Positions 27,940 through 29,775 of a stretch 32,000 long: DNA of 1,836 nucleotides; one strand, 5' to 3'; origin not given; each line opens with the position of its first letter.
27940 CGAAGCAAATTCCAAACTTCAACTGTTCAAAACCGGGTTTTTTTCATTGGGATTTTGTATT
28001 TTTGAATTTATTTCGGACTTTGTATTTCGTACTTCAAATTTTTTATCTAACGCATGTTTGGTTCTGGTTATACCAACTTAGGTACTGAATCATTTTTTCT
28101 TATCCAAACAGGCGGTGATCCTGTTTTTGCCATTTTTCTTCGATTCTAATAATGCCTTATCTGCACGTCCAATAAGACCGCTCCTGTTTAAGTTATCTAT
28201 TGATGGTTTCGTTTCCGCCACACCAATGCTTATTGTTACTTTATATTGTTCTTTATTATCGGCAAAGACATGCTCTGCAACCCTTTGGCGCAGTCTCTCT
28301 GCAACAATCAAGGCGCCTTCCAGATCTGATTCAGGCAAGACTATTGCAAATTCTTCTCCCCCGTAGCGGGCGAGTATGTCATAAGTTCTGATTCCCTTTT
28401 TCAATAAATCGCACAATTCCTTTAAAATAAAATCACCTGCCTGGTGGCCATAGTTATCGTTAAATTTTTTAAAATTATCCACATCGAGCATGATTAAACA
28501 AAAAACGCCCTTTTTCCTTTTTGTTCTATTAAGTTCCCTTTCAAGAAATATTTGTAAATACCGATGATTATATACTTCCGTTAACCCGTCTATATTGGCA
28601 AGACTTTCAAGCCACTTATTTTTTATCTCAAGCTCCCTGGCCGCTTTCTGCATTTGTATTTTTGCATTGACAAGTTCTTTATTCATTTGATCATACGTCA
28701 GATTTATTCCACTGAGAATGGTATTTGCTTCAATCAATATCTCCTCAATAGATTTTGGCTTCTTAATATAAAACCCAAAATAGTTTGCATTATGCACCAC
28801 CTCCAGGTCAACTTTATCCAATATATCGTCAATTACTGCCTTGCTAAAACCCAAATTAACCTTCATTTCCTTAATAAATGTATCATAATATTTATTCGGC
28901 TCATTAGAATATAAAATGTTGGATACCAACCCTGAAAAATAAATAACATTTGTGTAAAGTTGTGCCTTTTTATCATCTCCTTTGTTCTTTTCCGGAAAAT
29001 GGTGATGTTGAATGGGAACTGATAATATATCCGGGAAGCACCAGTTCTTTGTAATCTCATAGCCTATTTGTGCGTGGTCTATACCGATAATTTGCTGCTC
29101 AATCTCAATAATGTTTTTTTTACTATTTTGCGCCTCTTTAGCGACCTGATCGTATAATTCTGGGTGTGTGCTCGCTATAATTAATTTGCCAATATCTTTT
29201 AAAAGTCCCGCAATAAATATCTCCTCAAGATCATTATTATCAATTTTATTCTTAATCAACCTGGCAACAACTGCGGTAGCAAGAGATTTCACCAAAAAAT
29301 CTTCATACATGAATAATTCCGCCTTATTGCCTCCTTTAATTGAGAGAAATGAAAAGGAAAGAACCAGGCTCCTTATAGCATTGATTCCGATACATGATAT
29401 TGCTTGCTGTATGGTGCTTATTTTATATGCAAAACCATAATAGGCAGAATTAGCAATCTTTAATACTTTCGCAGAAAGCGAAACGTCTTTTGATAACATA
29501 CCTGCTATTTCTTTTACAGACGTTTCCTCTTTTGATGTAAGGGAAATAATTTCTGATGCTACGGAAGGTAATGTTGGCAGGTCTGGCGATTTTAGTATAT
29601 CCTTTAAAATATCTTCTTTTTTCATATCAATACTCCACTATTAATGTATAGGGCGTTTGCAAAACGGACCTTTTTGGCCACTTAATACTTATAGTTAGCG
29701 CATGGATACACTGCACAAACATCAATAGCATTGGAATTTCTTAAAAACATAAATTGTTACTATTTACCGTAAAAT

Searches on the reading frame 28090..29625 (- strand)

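Call 36: search_protein_families(library=pfam, proteins=[window:28090-29625:-], max_evalue=0.0001)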
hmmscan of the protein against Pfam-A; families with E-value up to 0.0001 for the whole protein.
window:28090-29625:- (511 aa): 3 families
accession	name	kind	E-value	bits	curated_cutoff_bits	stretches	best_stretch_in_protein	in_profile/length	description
PF08668.18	HDOD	-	4.4e-60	203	22.9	1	16-210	1-195/196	HDOD domain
PF00990.26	GGDEF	-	2.7e-44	151.2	23.8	1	343-502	1-161/161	Diguanylate cyclase, GGDEF domain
PF01966.28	HD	-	5.8e-06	27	22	1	114-215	5-92/116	HD domain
